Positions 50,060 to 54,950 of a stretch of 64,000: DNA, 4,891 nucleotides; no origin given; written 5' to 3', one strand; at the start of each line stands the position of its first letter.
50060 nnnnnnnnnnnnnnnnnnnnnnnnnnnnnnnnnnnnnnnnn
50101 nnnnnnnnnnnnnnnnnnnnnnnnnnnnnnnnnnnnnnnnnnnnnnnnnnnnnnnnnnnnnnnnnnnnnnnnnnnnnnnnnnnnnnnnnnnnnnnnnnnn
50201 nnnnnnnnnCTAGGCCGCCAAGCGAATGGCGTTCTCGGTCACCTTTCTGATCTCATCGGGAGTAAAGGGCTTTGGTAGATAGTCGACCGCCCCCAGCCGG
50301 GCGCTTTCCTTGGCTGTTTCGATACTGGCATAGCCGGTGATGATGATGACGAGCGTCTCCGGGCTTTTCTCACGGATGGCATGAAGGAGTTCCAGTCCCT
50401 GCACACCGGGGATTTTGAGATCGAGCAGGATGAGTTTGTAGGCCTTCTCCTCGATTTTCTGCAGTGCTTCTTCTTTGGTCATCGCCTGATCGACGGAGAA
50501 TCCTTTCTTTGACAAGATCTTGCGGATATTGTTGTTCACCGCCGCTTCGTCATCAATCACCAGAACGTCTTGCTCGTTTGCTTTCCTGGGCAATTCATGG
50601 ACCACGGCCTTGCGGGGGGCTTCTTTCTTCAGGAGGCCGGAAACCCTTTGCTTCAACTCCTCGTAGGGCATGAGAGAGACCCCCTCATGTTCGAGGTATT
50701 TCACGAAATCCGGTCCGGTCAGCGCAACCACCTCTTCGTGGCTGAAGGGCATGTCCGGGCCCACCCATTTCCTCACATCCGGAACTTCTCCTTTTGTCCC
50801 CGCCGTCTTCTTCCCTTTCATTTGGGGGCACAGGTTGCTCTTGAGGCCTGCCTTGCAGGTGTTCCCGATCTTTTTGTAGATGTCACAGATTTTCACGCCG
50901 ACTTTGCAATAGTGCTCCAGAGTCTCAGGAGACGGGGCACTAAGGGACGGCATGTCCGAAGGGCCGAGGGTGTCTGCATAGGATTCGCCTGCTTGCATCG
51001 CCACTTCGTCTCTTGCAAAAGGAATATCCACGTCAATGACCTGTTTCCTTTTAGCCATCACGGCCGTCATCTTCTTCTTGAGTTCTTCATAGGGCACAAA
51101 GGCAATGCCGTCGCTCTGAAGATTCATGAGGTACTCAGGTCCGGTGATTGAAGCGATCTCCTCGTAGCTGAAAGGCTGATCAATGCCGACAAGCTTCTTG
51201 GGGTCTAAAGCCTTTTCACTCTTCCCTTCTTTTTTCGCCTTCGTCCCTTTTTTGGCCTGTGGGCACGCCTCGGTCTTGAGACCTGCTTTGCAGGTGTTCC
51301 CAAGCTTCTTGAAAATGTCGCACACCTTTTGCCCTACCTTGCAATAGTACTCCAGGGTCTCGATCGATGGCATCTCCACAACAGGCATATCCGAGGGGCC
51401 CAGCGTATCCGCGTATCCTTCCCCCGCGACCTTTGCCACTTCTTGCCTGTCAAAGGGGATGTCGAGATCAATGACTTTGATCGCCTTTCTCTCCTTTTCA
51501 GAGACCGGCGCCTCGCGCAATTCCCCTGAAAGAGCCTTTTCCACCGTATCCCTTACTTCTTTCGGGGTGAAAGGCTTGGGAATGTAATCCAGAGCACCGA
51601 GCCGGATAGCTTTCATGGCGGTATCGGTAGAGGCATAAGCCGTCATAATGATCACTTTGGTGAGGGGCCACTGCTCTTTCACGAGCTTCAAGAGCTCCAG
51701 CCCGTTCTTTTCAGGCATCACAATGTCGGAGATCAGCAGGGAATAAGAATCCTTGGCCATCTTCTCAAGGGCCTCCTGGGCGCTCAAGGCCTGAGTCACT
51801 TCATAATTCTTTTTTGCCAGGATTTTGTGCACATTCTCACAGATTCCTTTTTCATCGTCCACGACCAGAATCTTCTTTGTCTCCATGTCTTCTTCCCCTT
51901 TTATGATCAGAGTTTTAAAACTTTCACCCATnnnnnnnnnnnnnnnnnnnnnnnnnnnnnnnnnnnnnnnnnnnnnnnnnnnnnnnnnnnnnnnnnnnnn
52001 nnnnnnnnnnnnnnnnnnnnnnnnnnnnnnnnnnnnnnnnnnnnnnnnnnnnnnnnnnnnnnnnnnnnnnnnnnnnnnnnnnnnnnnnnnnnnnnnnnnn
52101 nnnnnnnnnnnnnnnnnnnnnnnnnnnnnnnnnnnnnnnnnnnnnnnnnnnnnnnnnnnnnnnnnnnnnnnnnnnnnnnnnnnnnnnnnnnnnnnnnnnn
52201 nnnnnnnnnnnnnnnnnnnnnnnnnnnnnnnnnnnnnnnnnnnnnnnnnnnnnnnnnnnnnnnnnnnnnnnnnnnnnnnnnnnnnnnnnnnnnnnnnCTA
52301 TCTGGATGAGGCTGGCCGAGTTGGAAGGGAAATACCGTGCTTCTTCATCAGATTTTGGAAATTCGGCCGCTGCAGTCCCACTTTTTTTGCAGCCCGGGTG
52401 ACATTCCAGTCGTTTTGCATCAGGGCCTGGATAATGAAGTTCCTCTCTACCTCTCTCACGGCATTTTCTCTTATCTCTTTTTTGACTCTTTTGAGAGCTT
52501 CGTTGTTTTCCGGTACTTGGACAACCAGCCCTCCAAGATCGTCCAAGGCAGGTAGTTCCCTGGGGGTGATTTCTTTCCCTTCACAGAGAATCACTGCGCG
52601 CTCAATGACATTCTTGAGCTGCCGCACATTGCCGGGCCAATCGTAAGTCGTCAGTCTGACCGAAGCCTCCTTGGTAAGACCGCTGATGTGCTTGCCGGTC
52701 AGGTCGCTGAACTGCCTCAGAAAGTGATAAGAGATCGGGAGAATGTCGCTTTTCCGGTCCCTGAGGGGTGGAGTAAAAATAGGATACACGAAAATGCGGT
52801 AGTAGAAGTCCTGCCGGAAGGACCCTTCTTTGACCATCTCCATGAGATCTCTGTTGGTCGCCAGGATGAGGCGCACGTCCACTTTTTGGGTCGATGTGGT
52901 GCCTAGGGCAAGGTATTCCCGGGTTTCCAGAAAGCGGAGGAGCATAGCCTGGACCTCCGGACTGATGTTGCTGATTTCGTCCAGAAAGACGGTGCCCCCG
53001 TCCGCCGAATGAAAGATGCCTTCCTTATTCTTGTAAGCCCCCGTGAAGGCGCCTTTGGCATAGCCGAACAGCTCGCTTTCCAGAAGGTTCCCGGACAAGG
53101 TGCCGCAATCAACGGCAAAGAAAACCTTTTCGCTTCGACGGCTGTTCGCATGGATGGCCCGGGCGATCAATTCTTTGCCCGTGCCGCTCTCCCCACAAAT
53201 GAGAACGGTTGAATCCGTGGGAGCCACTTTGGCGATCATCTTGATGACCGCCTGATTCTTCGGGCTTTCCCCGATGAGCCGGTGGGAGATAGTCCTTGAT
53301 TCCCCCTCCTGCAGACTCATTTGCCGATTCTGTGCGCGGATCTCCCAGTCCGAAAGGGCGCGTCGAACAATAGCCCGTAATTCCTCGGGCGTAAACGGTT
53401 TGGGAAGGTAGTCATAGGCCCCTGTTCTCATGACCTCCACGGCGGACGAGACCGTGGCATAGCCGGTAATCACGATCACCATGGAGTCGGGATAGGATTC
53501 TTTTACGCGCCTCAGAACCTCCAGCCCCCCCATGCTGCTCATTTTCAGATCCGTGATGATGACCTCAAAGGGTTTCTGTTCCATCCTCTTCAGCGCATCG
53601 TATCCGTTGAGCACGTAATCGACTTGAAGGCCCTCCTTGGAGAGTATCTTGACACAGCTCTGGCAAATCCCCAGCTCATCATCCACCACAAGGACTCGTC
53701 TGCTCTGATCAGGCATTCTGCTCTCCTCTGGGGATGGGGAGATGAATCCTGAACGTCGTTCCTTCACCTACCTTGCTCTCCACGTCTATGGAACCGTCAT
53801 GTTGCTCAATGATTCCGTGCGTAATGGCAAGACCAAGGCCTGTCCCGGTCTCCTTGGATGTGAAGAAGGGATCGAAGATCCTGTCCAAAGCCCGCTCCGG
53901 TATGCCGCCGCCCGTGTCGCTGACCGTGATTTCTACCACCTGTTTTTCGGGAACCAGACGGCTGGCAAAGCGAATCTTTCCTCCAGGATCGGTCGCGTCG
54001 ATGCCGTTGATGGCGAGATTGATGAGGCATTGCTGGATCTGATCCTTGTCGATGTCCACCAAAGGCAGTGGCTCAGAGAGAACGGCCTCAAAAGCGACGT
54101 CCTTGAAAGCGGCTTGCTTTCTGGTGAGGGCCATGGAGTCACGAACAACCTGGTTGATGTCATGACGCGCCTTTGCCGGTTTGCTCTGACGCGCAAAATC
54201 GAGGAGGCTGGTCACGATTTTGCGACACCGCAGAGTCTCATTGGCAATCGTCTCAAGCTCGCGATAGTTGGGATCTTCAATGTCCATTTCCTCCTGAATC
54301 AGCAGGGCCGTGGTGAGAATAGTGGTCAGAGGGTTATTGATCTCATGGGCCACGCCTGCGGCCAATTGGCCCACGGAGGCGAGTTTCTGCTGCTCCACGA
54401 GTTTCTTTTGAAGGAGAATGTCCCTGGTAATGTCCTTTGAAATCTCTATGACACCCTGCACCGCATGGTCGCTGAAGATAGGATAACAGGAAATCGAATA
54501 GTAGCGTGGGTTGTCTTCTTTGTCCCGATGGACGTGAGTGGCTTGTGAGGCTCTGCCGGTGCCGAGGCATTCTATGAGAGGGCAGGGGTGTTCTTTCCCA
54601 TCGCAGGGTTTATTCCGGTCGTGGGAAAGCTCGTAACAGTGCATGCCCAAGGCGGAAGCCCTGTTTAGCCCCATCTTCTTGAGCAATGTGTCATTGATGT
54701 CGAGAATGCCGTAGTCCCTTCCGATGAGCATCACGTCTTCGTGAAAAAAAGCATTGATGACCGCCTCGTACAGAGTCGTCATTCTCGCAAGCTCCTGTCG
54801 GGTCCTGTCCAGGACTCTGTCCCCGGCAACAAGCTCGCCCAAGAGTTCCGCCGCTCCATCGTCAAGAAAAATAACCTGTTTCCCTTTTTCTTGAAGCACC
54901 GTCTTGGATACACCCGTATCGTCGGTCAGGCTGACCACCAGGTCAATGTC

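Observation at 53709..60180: Seven sensors in the window share a PAS domain with a Cys triad (C-x7-10-C-x2-6-C, usually followed by Pro)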

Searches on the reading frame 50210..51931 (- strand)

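Call 61: search_protein_families(library=pfam, proteins=[window:50210-51931:-], max_evalue=0.0001)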
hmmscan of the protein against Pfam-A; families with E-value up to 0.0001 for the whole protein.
window:50210-51931:- (573 aa): 2 families
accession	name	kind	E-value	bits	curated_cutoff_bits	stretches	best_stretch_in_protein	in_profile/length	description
PF00072.30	Response_reg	-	1.9e-59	199.1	30.2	2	456-564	1-109/111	Response regulator receiver domain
PF23198.2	PDE8A_N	-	6.9e-08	33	29.6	0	454-536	11-94/147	PDE8A-like, N-terminal domain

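Call 78: search_protein_families(library=ncbifam, proteins=[window:50210-51931:-], max_evalue=0.00001)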
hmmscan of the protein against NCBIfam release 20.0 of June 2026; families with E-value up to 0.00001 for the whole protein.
window:50210-51931:- (573 aa): 105 families (the best 25 are shown)
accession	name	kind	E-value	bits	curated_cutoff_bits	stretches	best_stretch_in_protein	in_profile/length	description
TIGR01818.1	ntrC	equivalog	1.8e-48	165.5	558.6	2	21-146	1-126/463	nitrogen regulation protein NR(I)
NF008469.0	PRK11361.1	equivalog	2.5e-48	164.9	714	2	18-135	4-121/461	acetoacetate metabolism transcriptional regulator AtoC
NF053512.1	nitric_RR_NosR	exception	1.4e-47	162.7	400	2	21-135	1-116/422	response regulator c-di-GMP phosphodiesterase, NosR family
NF006900.1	PRK09390.1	equivalog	8.3e-45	152.8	255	2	18-163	4-149/203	response regulator FixJ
NF051870.1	NAssimRespRegNtrX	equivalog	1.2e-43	149.7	600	2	454-569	2-119/452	nitrogen assimilation response regulator NtrX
NF053854.1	RespRegPhoBBctds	equivalog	7.7e-43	146.4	270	2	21-165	1-147/225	two-component system response regulator PhoB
NF008176.1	PRK10923.1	equivalog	3.5e-42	144.6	620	2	16-137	1-122/469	nitrogen regulation protein NR(I)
NF033791.1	ActR_PrrA_rreg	equivalog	9.1e-42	143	250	2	454-563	2-111/173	ActR/PrrA/RegA family redox response regulator transcription factor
NF007689.0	PRK10365.1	equivalog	1.1e-41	143.1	760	2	20-135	7-122/441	sigma-54-dependent response regulator transcription factor ZraR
NF041946.1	LuxO_transreg_Vib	equivalog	7.6e-39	133.8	800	2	459-570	2-113/463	quorum-sensing sigma-54 dependent transcriptional regulator LuxO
NF045944.1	ResRegRpaBCyano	equivalog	2.3e-38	131.9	330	2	22-167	1-147/229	response regulator transcription factor RpaB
NF007005.1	PRK09468.1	equivalog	6.3e-38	130.5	331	2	17-149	2-135/237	osmolarity response regulator transcription factor OmpR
NF047793.1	ResRegPgtA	equivalog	4.2e-37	128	650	2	17-136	4-123/414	two-component system response regulator PgtA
NF033117.2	vanR_ACDEGLN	exception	4.8e-37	127.7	350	2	21-145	1-124/226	VanR-ABDEGLN family response regulator transcription factor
NF045505.1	RR_RssB_Pseudo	equivalog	1e-36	126.8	700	2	454-557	6-109/394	two-component system response regulator RssB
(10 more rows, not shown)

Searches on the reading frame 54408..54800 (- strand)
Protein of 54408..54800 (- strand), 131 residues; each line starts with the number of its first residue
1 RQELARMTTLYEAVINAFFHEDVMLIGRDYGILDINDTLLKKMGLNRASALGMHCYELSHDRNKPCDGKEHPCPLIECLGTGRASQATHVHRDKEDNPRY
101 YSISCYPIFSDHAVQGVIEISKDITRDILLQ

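Call 63: find_homologous_proteins(query=A5, max_evalue=0.00001)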
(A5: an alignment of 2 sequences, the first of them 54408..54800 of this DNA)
Query A5 (2 sequences) (131 aa, profile of the alignment): 4 proteins with E <= 0.00001 among 39 candidates.
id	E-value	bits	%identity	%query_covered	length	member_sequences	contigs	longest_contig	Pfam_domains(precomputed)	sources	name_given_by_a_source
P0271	2.3e-43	166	22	76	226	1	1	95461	PF13426.14,PF08448.17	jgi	jgi:nitrogen-specific signal transduction histidine kinase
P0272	3.5e-36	142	33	48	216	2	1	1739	PF13426.14,PF08448.17,PF00989.32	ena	-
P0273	4.8e-30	123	24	79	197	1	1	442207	PF13426.14,PF13188.14,PF08448.17,PF00989.32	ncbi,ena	-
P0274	1.9e-8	53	58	42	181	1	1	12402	PF08448.17,PF00512.32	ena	-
